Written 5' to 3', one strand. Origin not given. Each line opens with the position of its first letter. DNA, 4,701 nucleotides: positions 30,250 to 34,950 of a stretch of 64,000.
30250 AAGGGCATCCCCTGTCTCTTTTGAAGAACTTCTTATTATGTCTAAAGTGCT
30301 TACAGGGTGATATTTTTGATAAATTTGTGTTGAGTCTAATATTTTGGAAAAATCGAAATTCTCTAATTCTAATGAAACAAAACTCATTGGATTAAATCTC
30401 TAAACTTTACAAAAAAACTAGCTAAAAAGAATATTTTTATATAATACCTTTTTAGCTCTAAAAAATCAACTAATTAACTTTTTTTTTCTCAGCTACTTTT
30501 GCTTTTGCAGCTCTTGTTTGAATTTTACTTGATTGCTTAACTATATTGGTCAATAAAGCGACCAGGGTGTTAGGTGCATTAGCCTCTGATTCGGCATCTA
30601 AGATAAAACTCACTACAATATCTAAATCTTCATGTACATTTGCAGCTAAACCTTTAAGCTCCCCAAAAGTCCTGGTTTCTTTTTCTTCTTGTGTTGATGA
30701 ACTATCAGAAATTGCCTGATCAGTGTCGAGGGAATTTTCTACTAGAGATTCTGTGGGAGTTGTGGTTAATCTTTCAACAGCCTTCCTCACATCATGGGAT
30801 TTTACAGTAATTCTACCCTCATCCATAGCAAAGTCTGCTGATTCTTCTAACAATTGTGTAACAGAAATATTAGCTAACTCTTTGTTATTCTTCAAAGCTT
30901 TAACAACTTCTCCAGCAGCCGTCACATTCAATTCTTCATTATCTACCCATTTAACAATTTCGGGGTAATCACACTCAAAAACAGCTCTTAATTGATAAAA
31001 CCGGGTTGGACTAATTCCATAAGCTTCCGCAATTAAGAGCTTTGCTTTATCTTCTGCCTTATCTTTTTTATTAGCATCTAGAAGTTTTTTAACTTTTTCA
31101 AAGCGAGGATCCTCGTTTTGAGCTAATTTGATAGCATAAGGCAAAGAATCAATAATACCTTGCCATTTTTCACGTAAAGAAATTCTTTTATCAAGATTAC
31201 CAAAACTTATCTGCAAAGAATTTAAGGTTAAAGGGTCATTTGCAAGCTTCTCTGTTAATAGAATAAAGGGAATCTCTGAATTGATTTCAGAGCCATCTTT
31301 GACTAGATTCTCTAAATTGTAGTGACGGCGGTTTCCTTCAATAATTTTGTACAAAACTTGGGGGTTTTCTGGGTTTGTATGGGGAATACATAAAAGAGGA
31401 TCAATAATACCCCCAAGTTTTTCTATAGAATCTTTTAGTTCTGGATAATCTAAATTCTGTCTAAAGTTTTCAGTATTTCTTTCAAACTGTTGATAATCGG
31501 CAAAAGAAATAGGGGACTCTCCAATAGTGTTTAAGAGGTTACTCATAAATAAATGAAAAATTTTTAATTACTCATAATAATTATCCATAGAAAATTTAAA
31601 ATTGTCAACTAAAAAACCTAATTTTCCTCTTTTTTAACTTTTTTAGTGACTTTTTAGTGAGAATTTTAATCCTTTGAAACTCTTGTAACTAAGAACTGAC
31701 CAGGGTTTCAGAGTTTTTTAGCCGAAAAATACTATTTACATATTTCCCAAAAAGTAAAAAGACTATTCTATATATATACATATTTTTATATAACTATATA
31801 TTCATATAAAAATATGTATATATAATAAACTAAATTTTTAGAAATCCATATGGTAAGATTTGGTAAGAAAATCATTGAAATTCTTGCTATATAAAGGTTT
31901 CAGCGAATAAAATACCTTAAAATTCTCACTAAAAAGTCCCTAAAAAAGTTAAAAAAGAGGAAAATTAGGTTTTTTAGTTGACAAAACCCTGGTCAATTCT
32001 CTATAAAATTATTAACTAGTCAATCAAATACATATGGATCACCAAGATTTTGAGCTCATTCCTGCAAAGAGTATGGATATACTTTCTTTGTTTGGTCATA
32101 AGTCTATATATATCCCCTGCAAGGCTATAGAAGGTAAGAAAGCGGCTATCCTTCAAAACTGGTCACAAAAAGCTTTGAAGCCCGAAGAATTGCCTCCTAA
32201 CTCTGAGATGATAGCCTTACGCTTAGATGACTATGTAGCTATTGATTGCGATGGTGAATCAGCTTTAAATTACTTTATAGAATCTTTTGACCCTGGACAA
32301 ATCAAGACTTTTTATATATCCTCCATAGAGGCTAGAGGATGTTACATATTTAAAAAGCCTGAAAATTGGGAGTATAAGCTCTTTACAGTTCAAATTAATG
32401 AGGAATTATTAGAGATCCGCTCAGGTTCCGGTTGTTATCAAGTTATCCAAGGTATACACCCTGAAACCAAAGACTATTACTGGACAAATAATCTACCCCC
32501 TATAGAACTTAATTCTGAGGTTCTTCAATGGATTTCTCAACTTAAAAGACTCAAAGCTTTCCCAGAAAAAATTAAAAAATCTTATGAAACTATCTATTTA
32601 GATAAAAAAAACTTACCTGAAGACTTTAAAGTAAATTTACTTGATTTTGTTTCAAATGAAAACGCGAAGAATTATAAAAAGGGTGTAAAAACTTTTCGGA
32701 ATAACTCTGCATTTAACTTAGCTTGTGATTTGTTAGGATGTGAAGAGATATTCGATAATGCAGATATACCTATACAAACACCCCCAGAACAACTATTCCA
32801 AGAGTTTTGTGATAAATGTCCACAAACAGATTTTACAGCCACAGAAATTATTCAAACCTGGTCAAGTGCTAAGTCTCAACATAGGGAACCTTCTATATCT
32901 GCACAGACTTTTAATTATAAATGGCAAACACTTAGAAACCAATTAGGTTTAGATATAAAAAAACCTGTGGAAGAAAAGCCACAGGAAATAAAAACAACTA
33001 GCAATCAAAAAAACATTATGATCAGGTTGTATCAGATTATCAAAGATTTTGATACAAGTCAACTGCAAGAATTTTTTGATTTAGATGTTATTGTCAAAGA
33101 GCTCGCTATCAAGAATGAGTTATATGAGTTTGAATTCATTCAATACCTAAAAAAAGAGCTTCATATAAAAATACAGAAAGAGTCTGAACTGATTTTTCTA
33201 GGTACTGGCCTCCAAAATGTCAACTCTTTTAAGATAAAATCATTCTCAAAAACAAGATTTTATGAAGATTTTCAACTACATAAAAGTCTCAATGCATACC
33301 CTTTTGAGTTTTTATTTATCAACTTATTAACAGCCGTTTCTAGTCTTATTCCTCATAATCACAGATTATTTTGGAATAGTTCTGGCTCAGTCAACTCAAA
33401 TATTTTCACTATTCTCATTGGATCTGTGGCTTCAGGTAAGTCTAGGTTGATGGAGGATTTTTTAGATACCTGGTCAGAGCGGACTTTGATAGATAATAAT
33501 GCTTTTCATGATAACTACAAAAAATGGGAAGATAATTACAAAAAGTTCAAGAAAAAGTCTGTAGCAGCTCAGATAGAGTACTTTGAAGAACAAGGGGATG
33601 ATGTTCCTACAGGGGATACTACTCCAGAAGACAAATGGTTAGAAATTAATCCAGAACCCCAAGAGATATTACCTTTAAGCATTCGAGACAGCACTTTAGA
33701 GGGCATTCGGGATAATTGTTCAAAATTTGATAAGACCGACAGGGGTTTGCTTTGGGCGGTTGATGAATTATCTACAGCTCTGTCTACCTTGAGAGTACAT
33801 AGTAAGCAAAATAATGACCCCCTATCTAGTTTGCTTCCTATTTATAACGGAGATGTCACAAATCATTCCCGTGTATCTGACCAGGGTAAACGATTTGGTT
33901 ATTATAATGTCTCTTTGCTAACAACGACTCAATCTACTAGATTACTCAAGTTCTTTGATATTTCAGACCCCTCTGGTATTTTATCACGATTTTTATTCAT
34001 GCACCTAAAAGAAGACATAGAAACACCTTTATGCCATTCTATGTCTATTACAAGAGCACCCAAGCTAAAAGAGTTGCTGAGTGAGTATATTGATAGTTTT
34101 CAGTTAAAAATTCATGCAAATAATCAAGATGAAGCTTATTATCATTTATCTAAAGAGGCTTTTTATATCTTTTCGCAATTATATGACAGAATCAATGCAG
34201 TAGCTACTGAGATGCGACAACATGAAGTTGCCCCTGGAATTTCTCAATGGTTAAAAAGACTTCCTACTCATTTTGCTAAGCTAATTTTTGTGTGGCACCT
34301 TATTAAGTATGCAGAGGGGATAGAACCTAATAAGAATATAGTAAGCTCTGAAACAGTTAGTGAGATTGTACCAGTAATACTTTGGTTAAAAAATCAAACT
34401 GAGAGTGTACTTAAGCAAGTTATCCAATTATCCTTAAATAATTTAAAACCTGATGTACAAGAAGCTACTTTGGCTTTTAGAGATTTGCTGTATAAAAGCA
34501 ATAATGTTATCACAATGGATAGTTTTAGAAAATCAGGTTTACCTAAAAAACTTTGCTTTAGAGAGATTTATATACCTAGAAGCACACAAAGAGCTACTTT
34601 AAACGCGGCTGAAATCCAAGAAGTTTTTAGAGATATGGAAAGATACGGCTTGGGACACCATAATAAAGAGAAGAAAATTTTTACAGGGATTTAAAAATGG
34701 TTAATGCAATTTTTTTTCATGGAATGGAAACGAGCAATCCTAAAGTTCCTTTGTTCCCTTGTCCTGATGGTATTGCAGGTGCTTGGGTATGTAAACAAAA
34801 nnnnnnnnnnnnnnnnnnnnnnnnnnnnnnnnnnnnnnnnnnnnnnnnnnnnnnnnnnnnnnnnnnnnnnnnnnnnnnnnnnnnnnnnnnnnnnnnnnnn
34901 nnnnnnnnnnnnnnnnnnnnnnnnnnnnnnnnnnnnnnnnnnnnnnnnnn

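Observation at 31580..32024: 66-bp near-perfect inverted repeat with (TA)-rich core exactly between divergent parB-like and primase operons: candidate replication origin or centromere-like site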

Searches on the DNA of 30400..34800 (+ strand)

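Call 4: search_dna_similar(query=window:30400-34800:+, collection=phages, mode=near, max_rows=20)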
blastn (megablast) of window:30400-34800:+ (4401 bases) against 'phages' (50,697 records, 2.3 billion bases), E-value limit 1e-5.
No match.

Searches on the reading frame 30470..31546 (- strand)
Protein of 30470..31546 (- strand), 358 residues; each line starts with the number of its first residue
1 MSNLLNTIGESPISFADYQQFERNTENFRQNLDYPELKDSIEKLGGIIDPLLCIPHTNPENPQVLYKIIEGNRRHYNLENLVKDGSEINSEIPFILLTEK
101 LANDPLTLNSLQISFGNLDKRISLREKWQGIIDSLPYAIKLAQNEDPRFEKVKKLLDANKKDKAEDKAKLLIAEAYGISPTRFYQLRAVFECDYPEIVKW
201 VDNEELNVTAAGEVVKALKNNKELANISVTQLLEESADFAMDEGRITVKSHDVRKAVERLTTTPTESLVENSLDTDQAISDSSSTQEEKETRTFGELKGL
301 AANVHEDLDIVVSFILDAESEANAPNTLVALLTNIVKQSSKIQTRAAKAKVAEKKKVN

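Call 9: search_protein_families(library=pfam, proteins=[window:30470-31546:-], max_evalue=0.01)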
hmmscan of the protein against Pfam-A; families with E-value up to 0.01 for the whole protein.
window:30470-31546:- (358 aa): 0 families

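Call 10: search_protein_families(library=phrogs, proteins=[window:30470-31546:-], max_evalue=0.001)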
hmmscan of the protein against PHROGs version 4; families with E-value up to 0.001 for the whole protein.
window:30470-31546:- (358 aa): 1 family
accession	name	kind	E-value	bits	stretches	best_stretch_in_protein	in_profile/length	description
phrog_15982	-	unknown function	2.4e-05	24.5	1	20-288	35-278/453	-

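Call 13: find_related_loci(query=window:30470-31546:-, collection=viral_contigs, flank=6000)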
Query window:30470-31546:- (358 aa) in viral_contigs; peptide patterns used: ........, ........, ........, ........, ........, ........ (x = any residue, [..] = any of these).
7 stretches matched a pattern, but none encodes a relative of the query by tblastn (E <= 1e-3).

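Call 15: find_encoding_contigs(protein=window:30470-31546:-, flank=10000, max_places=10)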
Protein window:30470-31546:- (358 aa): 1 contig read that carries it; 1 place shown.
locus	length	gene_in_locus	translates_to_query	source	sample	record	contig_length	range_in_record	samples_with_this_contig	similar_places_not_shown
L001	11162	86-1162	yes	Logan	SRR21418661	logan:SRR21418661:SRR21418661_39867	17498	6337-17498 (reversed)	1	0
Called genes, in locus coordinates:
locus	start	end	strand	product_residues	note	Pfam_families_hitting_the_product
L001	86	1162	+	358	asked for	-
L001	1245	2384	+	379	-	-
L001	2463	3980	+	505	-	PF00270:DEAD, PF04851:ResIII, PF18766:SWI2_SNF2 (faint), PF00271:Helicase_C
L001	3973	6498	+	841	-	PF01612:DNA_pol_A_exo1, PF00476:DNA_pol_A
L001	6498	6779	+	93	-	-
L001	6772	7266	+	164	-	-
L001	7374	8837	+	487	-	PF22758:Phage_cement (weak)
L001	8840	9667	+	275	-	PF01520:Amidase_3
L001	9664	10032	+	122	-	-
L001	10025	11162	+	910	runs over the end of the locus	-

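Call 30: find_homologous_proteins(query=window:30470-31546:-, max_evalue=0.01)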
Query window:30470-31546:- (358 aa): 1 proteins with E <= 0.01 among 6836 candidates.
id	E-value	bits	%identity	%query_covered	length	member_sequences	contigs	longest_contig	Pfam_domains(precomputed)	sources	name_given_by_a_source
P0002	5.4e-227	771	100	100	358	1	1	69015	-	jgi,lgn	jgi:hypothetical protein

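Call 31: search_solved_structures(query=window:30470-31546:-, max_evalue=10, show_alignments=2)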
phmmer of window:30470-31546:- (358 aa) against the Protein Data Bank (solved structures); distinct sequences matched with E-value up to 10: 0.

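Call 45: predict_structure(protein=window:30470-31546:-)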
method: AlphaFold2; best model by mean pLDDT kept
length: 358 residues; sequences in the alignment: 1
mean_pLDDT: 38.3   pTM: 0.24
mean pLDDT of the five models: 38.3, 36.4, 34.0, 33.3, 30.2
residues with pLDDT >= 90: 0; 70-90: 0; 50-70: 35; < 50: 323
segments of 3 or more residues with pLDDT < 50: 1-153, 155-254, 261-282, 315-347, 349-358
pLDDT, mean of each block of 10 residues (from residue 1): 32 38 42 36 32 32 33 33 30 28 29 28 36 36 37 44 45 39 38 31 29 33 32 31 34 49 44 43 53 52 53 47 45 48 47 40
secondary structure, 60 per line:
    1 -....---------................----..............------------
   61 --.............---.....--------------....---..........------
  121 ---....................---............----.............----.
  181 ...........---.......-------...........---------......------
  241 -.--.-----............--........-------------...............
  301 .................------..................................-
elements in order: H2-5 H15-30 H35-48 H63-75 H79-83 H98-101 H105-114 H124-143 H147-158 H163-175 H180-191 H195-201 H209-219 H229-234 H251-262 H265-272 H286-317 H324-357

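Call 46: search_protein_families(library=pfam, proteins=[window:30470-31546:-], max_evalue=10)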
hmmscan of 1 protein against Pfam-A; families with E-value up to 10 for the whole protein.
window:30470-31546:- (358 aa): 2 families
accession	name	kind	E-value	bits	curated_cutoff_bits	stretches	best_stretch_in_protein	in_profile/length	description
PF20436.4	LonB_AAA-LID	-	0.029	14.9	22.4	1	228-258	30-60/65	Archaeal LonB, AAA+ ATPase LID domain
PF02195.25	ParB_N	-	0.12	12.9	26.3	1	24-75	14-62/95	ParB N-terminal domain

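Call 71: search_protein_families(library=ncbifam, proteins=[window:30470-31546:-], max_evalue=1)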
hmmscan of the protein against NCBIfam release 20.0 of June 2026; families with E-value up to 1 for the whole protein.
window:30470-31546:- (358 aa): 2 families
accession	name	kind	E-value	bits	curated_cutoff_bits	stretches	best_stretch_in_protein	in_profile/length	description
TIGR00180.1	parB_part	domain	0.01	15.6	58.45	1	29-76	21-67/186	ParB/RepB/Spo0J family partition protein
NF038350.1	taxis_HmpF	equivalog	0.13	10.6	200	1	216-353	260-399/553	pilus motility taxis protein HmpF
